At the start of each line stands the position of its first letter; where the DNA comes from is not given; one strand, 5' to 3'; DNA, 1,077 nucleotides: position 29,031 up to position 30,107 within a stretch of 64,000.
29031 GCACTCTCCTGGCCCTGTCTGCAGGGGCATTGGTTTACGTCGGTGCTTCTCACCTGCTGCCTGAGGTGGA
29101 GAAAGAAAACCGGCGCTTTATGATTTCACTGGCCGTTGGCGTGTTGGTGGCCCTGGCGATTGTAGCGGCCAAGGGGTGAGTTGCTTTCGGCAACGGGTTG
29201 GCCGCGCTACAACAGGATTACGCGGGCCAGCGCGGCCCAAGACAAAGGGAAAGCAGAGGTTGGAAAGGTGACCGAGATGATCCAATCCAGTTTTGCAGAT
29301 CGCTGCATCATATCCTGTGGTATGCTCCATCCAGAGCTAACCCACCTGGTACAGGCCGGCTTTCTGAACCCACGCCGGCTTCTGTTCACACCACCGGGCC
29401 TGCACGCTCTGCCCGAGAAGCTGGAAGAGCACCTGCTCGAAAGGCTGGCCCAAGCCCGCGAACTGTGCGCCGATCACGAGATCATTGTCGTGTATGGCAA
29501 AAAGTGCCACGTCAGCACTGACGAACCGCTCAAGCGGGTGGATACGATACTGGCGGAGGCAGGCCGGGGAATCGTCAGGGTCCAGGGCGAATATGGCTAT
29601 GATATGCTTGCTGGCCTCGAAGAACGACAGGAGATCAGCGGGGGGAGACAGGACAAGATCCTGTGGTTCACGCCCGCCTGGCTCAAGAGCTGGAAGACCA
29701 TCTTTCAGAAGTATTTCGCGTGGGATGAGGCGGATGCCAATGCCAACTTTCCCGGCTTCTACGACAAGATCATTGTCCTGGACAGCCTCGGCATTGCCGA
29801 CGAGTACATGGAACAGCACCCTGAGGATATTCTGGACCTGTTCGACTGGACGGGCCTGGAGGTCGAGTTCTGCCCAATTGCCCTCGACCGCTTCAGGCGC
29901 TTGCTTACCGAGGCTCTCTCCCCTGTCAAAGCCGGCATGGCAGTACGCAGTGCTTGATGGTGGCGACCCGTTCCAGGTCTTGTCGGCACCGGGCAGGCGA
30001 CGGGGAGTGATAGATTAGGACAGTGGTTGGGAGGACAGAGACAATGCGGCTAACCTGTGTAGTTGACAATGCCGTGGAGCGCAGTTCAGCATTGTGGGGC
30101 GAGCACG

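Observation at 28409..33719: Uncharacterised DUF1638 / MBL-fold / small ORF / COG0731 radical-SAM / tandem-USP / Fur-family operon behind a consensus promoter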

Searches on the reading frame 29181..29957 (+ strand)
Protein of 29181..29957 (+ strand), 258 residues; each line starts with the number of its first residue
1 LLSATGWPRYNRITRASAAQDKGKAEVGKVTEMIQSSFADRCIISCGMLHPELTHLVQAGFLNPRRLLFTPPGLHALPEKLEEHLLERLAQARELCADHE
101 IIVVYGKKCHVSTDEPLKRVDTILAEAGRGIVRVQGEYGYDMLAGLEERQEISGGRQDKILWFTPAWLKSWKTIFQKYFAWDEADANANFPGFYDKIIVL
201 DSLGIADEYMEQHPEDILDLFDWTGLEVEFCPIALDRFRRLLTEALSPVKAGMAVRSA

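Call 3: search_protein_families(library=pfam, proteins=[window:29181-29957:+], max_evalue=0.01)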
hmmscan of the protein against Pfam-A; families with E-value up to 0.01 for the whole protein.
window:29181-29957:+ (258 aa): 1 family
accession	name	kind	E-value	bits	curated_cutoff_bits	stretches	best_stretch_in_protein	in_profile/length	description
PF07796.16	DUF1638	-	5.6e-19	69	27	1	69-242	1-161/161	Protein of unknown function (DUF1638)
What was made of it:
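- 29268..29957 (+): DUF1638 protein, 229 aa from GTG 29268. It has four invariant Cys at positions 10, 14, 64 and 77, numbered from Met at 29277. Pfam PF07796 scores 69 bits against a cut-off of 27 (call 3).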

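Call 4: search_protein_families(library=ncbifam, proteins=[window:29181-29957:+], max_evalue=0.01)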
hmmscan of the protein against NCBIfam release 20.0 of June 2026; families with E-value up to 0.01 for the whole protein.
window:29181-29957:+ (258 aa): 0 families

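Call 8: search_solved_structures(query=window:29277-29957:+, max_evalue=1)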
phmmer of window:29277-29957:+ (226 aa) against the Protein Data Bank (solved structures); distinct sequences matched with E-value up to 1: 4.
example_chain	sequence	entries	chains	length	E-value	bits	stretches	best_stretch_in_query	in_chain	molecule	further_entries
6w1s_F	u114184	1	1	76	0.13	14.7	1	17-61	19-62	Mediator of RNA polymerase II transcription subunit 9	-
7emf_I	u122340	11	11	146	0.29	13.6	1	17-73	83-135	Mediator of RNA polymerase II transcription subunit 9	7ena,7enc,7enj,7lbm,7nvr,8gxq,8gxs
8t1i_F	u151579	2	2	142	0.38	13.2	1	17-70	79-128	Mediator of RNA polymerase II transcription subunit 9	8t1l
6ix4_A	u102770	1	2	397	0.95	11.9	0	121-203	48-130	Microsomal epoxide hydrolase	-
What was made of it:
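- Tried and rejected: A sequence search of the PDB was also empty (call 8).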

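Call 21: find_homologous_proteins(query=window:29277-29957:+, max_evalue=0.00001)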
Query window:29277-29957:+ (226 aa): 766 proteins with E <= 0.00001 among 1201 candidates; the best 120 are listed.
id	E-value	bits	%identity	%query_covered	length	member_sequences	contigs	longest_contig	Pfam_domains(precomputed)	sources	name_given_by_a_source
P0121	3.5e-149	512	99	100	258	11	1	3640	PF07796.17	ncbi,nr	ncbi:MAG: DUF1638 domain-containing protein [Anaerolineaceae bacterium]|nr:DUF1638 domain-containing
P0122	9.1e-131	452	86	99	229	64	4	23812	PF07796.17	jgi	jgi:hypothetical protein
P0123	1.3e-130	452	86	98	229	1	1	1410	PF07796.17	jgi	jgi:hypothetical protein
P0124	5.1e-130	450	85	98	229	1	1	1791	PF07796.17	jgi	jgi:hypothetical protein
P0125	1.5e-128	445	85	98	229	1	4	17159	PF07796.17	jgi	jgi:hypothetical protein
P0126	2.1e-128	444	84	100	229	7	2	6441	PF07796.17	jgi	jgi:hypothetical protein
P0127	2.9e-128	444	83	100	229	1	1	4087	PF07796.17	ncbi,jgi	ncbi:MAG: DUF1638 domain-containing protein [Anaerolineae bacterium]|jgi:hypothetical protein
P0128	9.1e-128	442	84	100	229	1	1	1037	PF07796.17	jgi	jgi:hypothetical protein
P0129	7.9e-127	439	85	98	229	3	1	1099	PF07796.17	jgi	jgi:hypothetical protein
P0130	2.6e-126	438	83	99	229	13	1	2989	PF07796.17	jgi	jgi:hypothetical protein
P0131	1.3e-125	435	85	95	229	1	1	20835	PF07796.17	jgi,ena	-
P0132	1.3e-125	435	85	95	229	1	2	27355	PF07796.17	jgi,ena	-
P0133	6.1e-125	433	83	100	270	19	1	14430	PF07796.17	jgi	jgi:hypothetical protein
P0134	1.1e-124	432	81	98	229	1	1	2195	PF07796.17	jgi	-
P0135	1.4e-124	432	84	96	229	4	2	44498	PF07796.17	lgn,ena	-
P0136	3.8e-124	430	82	98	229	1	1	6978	PF07796.17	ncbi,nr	ncbi:MAG: DUF1638 domain-containing protein [Anaerolineae bacterium]|nr:DUF1638 domain-containing pr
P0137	1.2e-123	429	84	98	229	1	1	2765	PF07796.17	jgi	-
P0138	1.3e-123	429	81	100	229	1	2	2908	PF07796.17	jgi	jgi:hypothetical protein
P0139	1.6e-123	428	81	99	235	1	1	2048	PF07796.17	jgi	jgi:hypothetical protein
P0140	2.6e-123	428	84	95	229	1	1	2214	PF07796.17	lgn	-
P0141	3.8e-123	427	82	100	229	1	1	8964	PF07796.17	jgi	jgi:hypothetical protein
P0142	3.9e-123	427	81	98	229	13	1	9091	PF07796.17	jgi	jgi:hypothetical protein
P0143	4.8e-123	427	80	97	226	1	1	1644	PF07796.17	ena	-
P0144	5.8e-123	427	81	99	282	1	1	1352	PF07796.17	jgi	jgi:hypothetical protein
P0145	6.7e-123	426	81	99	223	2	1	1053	PF07796.17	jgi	jgi:hypothetical protein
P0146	7.1e-123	426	81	99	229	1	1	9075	PF07796.17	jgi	jgi:hypothetical protein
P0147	1.0e-122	426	79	99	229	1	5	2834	PF07796.17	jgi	jgi:hypothetical protein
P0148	1.6e-122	425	79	99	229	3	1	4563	PF07796.17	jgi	jgi:hypothetical protein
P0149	3.2e-122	424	80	99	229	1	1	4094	PF07796.17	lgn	-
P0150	3.4e-122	424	82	96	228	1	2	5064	PF07796.17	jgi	jgi:hypothetical protein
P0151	6.5e-122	423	83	95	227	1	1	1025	PF07796.17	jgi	-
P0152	8.8e-122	423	79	99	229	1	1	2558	PF07796.17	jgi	jgi:hypothetical protein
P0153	1.1e-121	422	82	96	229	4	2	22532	PF07796.17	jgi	jgi:hypothetical protein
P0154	1.2e-121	422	79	99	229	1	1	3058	PF07796.17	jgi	jgi:hypothetical protein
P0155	1.4e-121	422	79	100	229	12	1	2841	PF07796.17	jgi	-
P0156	1.8e-121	422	80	96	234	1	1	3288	PF07796.17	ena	-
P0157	2.0e-121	422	79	98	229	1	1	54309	PF07796.17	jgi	jgi:hypothetical protein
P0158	3.0e-121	421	82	90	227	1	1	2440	PF07796.17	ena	-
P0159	3.6e-121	421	82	96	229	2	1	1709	PF07796.17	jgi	jgi:hypothetical protein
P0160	1.9e-120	418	82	95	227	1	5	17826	PF07796.17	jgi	jgi:hypothetical protein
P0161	4.2e-120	417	80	96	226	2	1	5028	PF07796.17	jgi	jgi:hypothetical protein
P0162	5.9e-120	417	80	97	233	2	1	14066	PF07796.17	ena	-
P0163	1.5e-119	415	80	94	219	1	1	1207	PF07796.17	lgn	-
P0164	3.6e-119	414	82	96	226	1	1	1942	PF07796.17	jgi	jgi:hypothetical protein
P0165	4.6e-119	414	80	98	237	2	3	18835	PF07796.17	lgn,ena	-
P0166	9.4e-119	413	80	95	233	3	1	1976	PF07796.17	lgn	-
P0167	1.4e-118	412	79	96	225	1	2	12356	PF07796.17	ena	-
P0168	1.4e-118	412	79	96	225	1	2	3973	PF07796.17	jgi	-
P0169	1.5e-118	412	78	97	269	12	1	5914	PF07796.17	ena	-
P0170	1.8e-118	412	77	97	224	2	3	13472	PF07796.17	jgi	jgi:hypothetical protein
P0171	2.4e-118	411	80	95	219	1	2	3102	PF07796.17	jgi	jgi:hypothetical protein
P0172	6.7e-118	410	83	93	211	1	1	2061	PF07796.17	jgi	jgi:hypothetical protein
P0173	7.3e-118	410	77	98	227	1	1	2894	PF07796.17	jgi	-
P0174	8.1e-118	410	79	96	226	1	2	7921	PF07796.17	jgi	jgi:hypothetical protein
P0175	2.4e-117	408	84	92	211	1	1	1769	PF07796.17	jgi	jgi:hypothetical protein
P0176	2.9e-117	408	78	95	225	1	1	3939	PF07796.17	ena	-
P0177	3.1e-117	408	78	96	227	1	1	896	PF07796.17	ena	-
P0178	3.4e-117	408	78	96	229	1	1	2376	PF07796.17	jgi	-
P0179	8.5e-117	406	80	96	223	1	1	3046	PF07796.17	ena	-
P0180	8.8e-117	406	78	96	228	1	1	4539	PF07796.17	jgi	jgi:hypothetical protein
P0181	1.0e-116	406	79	96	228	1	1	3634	PF07796.17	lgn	-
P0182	1.3e-116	406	78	96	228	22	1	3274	PF07796.17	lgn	-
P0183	1.4e-116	406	79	95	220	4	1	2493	PF07796.17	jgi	-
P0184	1.5e-116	406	78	95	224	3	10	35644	PF07796.17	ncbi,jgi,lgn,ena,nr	ncbi:MAG: hypothetical protein DRI79_08465 [Chloroflexi bacterium]|nr:MAG: hypothetical protein DRI8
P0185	1.5e-116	406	76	97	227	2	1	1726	PF07796.17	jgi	-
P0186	1.7e-116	405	78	99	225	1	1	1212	PF07796.17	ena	-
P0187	1.8e-116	405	78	96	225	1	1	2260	PF07796.17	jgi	-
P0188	1.9e-116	405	77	96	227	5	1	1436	PF07796.17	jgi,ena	-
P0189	1.9e-116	405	76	97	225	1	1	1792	PF07796.17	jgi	jgi:hypothetical protein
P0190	1.9e-116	405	79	94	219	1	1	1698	PF07796.17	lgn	-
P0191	3.1e-116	405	77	96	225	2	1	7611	PF07796.17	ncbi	-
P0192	3.8e-116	404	77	98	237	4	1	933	PF07796.17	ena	-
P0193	3.9e-116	404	77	98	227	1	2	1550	PF07796.17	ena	-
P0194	4.4e-116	404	82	93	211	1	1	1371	PF07796.17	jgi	jgi:hypothetical protein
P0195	4.5e-116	404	78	96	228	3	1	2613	PF07796.17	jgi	jgi:hypothetical protein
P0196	4.9e-116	404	77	98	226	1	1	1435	PF07796.17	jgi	jgi:hypothetical protein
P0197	6.6e-116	403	77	99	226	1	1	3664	PF07796.17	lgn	-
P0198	7.6e-116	403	78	96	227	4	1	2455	PF07796.17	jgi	jgi:hypothetical protein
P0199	7.6e-116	403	76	97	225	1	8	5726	PF07796.17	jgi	jgi:hypothetical protein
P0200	8.0e-116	403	77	96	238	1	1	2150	PF07796.17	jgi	jgi:hypothetical protein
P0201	8.2e-116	403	76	98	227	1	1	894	PF07796.17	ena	-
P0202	9.2e-116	403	76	97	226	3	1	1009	PF07796.17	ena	-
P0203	9.6e-116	403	76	97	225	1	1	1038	PF07796.17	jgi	-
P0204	9.9e-116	403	83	91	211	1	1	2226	PF07796.17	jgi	jgi:hypothetical protein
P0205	1.4e-115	402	78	95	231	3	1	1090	PF07796.17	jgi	jgi:hypothetical protein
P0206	1.4e-115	402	78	94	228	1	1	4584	PF07796.17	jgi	jgi:hypothetical protein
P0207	1.7e-115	402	78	95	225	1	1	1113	PF07796.17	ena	-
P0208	2.0e-115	402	77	95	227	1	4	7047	PF07796.17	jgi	jgi:hypothetical protein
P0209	2.0e-115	402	76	96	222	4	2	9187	PF07796.17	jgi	-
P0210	2.1e-115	402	76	96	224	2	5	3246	PF07796.17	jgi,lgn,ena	-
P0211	2.2e-115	402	79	94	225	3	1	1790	PF07796.17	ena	-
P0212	2.2e-115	402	77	95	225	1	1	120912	PF07796.17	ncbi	-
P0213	2.7e-115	401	76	97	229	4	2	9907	PF07796.17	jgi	jgi:hypothetical protein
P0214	3.0e-115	401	79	95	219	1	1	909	PF07796.17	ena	-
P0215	3.1e-115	401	78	95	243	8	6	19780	PF07796.17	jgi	jgi:hypothetical protein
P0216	3.2e-115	401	77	96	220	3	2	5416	PF07796.17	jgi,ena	-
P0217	3.4e-115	401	77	98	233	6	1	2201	PF07796.17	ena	-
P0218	4.1e-115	401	78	95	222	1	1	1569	PF07796.17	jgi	jgi:hypothetical protein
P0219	6.3e-115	400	74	98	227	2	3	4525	PF07796.17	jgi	jgi:hypothetical protein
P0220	6.4e-115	400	78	95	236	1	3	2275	PF07796.17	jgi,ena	-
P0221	6.6e-115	400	78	95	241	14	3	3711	PF07796.17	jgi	jgi:hypothetical protein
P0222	6.8e-115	400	76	100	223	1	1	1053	PF07796.17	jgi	jgi:hypothetical protein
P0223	7.1e-115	400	80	95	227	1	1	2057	PF07796.17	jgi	-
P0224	9.4e-115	400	78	95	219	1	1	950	PF07796.17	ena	-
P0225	9.5e-115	400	77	95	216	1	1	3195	PF07796.17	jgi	jgi:hypothetical protein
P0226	1.0e-114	400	77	95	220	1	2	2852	PF07796.17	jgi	jgi:hypothetical protein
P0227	1.1e-114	400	79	95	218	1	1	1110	PF07796.17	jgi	-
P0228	1.3e-114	399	77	98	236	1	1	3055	PF07796.17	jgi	-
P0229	1.3e-114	399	74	99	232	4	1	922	PF07796.17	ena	-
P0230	1.4e-114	399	77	95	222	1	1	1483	PF07796.17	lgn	-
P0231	1.7e-114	399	76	97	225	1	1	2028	PF07796.17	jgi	jgi:hypothetical protein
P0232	1.7e-114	399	76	96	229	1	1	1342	PF07796.17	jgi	jgi:hypothetical protein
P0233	2.0e-114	399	77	97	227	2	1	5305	PF07796.17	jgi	jgi:hypothetical protein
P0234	2.2e-114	399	76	97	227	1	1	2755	PF07796.17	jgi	jgi:hypothetical protein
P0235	2.2e-114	399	76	98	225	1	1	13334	PF07796.17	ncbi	-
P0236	2.3e-114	398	77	96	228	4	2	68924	PF07796.17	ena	-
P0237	2.6e-114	398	77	95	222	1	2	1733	PF07796.17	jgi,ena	-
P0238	2.7e-114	398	78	95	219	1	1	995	PF07796.17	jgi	-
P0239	2.8e-114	398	74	97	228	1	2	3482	PF07796.17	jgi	jgi:hypothetical protein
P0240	2.8e-114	398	77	97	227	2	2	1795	PF07796.17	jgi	jgi:hypothetical protein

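Call 22: find_encoding_contigs(protein=P0135, flank=9000, max_places=2)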
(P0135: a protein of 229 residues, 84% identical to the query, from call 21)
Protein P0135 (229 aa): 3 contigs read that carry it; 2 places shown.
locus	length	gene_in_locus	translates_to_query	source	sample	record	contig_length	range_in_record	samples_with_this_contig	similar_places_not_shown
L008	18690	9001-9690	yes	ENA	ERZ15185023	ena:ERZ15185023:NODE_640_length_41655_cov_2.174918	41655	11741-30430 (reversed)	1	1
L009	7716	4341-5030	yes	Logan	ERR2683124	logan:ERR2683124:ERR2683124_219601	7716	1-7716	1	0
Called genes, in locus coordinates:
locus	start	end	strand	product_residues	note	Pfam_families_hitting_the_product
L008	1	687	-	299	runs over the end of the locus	PF00142:Fer4_NifH (faint), PF01656:CbiA, PF10609:ParA, PF13614:AAA_31, PF12838:Fer4_7 (faint), PF12797:Fer4_2 (faint), PF00037:Fer4 (weak), PF12837:Fer4_6 (weak), +1 more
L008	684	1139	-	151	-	PF01592:NifU_N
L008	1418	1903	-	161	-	PF02579:Nitro_FeMo-Co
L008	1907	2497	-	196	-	-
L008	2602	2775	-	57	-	PF00037:Fer4, PF13237:Fer4_10, PF14697:Fer4_21 (weak), PF25160:LdpA_Fe-S-bd (weak), PF12838:Fer4_7, PF13187:Fer4_9, PF12797:Fer4_2 (weak), PF00037:Fer4 (weak), +4 more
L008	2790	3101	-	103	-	PF02915:Rubrerythrin (weak)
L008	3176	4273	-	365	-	PF01883:FeS_assembly_P, PF01656:CbiA, PF10609:ParA, PF13614:AAA_31 (weak)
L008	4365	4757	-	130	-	PF03551:PadR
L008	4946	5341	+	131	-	PF03551:PadR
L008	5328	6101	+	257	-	PF13938:DUF4213, PF04016:DUF364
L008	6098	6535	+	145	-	PF08821:CGGC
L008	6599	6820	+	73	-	-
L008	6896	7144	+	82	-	-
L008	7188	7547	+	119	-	PF17253:DUF5320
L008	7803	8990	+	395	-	PF07690:MFS_1, PF12832:MFS_1_like, PF07690:MFS_1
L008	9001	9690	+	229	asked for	PF07796:DUF1638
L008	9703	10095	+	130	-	-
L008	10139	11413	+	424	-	PF04055:Radical_SAM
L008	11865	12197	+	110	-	PF02922:CBM_48, PF16561:AMPK1_CBM (weak)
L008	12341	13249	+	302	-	PF00582:Usp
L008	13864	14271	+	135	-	PF01592:NifU_N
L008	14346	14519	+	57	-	-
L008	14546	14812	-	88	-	-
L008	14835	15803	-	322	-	PF07670:Gate, PF07664:FeoB_C, PF07670:Gate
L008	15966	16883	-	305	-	PF01926:MMR_HSR1, PF02421:FeoB_N, PF09439:SRPRB (weak), PF17910:FeoB_Cyto (weak)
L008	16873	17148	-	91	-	PF04023:FeoA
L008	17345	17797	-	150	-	PF01475:FUR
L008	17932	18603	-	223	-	PF00891:Methyltransf_2 (weak), PF13489:Methyltransf_23, PF01209:Ubie_methyltran, PF05175:MTS, PF08241:Methyltransf_11, PF08242:Methyltransf_12, PF13649:Methyltransf_25, PF13847:Methyltransf_31, +2 more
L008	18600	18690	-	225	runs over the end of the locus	PF01170:UPF0020, PF01209:Ubie_methyltran, PF13489:Methyltransf_23, PF05175:MTS, PF13847:Methyltransf_31, PF08241:Methyltransf_11, PF08242:Methyltransf_12, PF13649:Methyltransf_25, +4 more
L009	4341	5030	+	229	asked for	PF07796:DUF1638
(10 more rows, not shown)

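Call 23: find_encoding_contigs(protein=P0212, flank=9000, max_places=2)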
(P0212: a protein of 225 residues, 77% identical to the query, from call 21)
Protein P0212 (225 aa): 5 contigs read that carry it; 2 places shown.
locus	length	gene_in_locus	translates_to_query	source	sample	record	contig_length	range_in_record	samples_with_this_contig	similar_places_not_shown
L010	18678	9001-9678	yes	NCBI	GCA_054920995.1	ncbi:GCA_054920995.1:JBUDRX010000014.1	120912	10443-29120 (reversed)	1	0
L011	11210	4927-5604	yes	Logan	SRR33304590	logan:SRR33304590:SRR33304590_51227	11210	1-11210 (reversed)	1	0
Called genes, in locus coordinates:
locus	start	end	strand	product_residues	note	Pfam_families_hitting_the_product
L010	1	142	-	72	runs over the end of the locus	-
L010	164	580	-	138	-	-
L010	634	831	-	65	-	PF20095:DUF6485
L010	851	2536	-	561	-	PF01642:MM_CoA_mutase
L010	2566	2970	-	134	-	PF00903:Glyoxalase, PF13468:Glyoxalase_3, PF13669:Glyoxalase_4, PF18029:Glyoxalase_6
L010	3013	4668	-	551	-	PF01642:MM_CoA_mutase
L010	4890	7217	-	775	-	PF01590:GAF, PF13185:GAF_2, PF13492:GAF_3 (weak), PF00989:PAS, PF08448:PAS_4, PF00512:HisKA, PF02518:HATPase_c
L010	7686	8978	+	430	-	PF07690:MFS_1, PF00083:Sugar_tr (weak), PF07690:MFS_1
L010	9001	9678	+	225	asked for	PF07796:DUF1638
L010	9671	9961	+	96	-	PF07615:Ykof (weak), PF01910:Thiamine_BP (weak)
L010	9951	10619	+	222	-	PF13489:Methyltransf_23, PF07021:MetW, PF13847:Methyltransf_31 (weak), PF08241:Methyltransf_11, PF08242:Methyltransf_12, PF13649:Methyltransf_25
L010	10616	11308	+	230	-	PF00753:Lactamase_B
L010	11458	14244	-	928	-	PF22494:choice_anch_I (faint), PF02239:Cytochrom_D1 (faint), PF10282:Lactonase (faint), PF21783:YNCE (faint), PF25174:Beta-prop_THOC3 (faint), PF08450:SGL (faint), PF13620:CarboxypepD_reg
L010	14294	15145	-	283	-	PF00072:Response_reg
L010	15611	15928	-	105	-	-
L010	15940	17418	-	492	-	-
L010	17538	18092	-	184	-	-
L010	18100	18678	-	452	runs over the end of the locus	-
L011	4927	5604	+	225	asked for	PF07796:DUF1638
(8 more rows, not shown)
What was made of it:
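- On DUF1638 (PF07796): In L010/11, methylmalonyl-CoA mutase genes lie nearby on the other strand (call 23).
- In L010, DUF1638 lies near two methylmalonyl-CoA mutase genes (call 23).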

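Call 34: predict_structure(alignment_id=A1)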
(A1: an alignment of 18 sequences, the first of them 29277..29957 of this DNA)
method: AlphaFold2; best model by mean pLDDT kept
length: 226 residues; sequences in the alignment: 18
mean_pLDDT: 77.8   pTM: 0.73
mean pLDDT of the five models: 77.8, 76.5, 54.1, 44.7, 42.5
residues with pLDDT >= 90: 24; 70-90: 151; 50-70: 36; < 50: 15
segments of 3 or more residues with pLDDT < 50: 220-226
pLDDT, mean of each block of 10 residues (from residue 1): 68 85 88 87 74 89 87 66 58 77 77 89 84 83 69 55 86 86 87 87 87 67 36
secondary structure, 60 per line:
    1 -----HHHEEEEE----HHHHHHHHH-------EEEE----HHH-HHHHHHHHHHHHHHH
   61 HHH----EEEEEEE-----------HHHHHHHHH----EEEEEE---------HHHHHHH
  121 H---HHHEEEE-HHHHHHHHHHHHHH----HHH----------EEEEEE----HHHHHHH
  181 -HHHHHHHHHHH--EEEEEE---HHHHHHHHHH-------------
elements in order: E9-13 H18-26 E34-37 H46-63 E68-74 H86-94 E99-104 H114-121 E128-131 H133-146 E164-169 H174-180 H182-192 E195-200 H204-213

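Call 40: fold_search(model_id=the predicted structure, library=pdb)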
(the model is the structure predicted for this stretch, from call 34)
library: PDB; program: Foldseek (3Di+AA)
matches with E <= 10: 837; with E <= 0.001: 0
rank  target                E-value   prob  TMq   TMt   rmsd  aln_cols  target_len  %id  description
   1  7uek                  2.0e-02  0.20  0.19  0.19  16.4       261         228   15  Crystal structure of a de novo designed ovoid TIM barrel OT3 (released 2023-01-18)
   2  2pju_A                6.9e-02  0.54  0.34  0.39  10.1       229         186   16  Crystal structure of propionate catabolism operon regulatory protein prpR (released 2007-05-22)
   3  1p0k_A                6.9e-02  0.15  0.21  0.17  15.6       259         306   11  IPP:DMAPP isomerase type II apo structure (released 2003-06-17)
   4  6fea_A                7.4e-02  0.25  0.27  0.16  19.2       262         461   11  A. vinelandii vanadium nitrogenase, turnover state (released 2018-03-28)
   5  2nqh                  7.4e-02  0.20  0.22  0.19  15.9       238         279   12  High Resolution crystal structure of Escherichia coli endonuclease IV (Endo IV) E261Q mutant (released 2007-11-06)
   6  5vyw_A                7.8e-02  0.28  0.25  0.08  13.8       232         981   12  Crystal structure of Lactococcus lactis pyruvate carboxylase (released 2017-08-16)
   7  5vyw_C                7.8e-02  0.25  0.24  0.08  13.8       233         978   13  Crystal structure of Lactococcus lactis pyruvate carboxylase (released 2017-08-16)
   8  5vyw_D                8.3e-02  0.25  0.25  0.07  13.8       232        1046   12  Crystal structure of Lactococcus lactis pyruvate carboxylase (released 2017-08-16)
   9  5vyw_B                8.9e-02  0.23  0.24  0.08  13.7       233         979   13  Crystal structure of Lactococcus lactis pyruvate carboxylase (released 2017-08-16)
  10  5vz0_C                9.4e-02  0.23  0.25  0.07  13.7       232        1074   15  Crystal structure of Lactococcus lactis pyruvate carboxylase G746A mutant in complex with cyclic-di-AMP (released 2017-08-16)
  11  5vz0_D                1.1e-01  0.23  0.25  0.07  13.7       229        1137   13  Crystal structure of Lactococcus lactis pyruvate carboxylase G746A mutant in complex with cyclic-di-AMP (released 2017-08-16)
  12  5vyz_C                1.1e-01  0.20  0.25  0.07  14.9       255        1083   13  Crystal structure of Lactococcus lactis pyruvate carboxylase in complex with cyclic-di-AMP (released 2017-08-16)
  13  5vz0_A                1.1e-01  0.25  0.26  0.07  13.6       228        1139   13  Crystal structure of Lactococcus lactis pyruvate carboxylase G746A mutant in complex with cyclic-di-AMP (released 2017-08-16)
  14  9aza                  1.2e-01  0.91  0.31  0.19   5.1        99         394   14  Crystal structure of LolTv4 (released 2024-07-17)
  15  5c7y_A                1.3e-01  0.28  0.31  0.28  16.9       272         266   11  ZHD-Intermediate complex after ZHD crystal soaking in ZEN for 9min (released 2016-06-29)
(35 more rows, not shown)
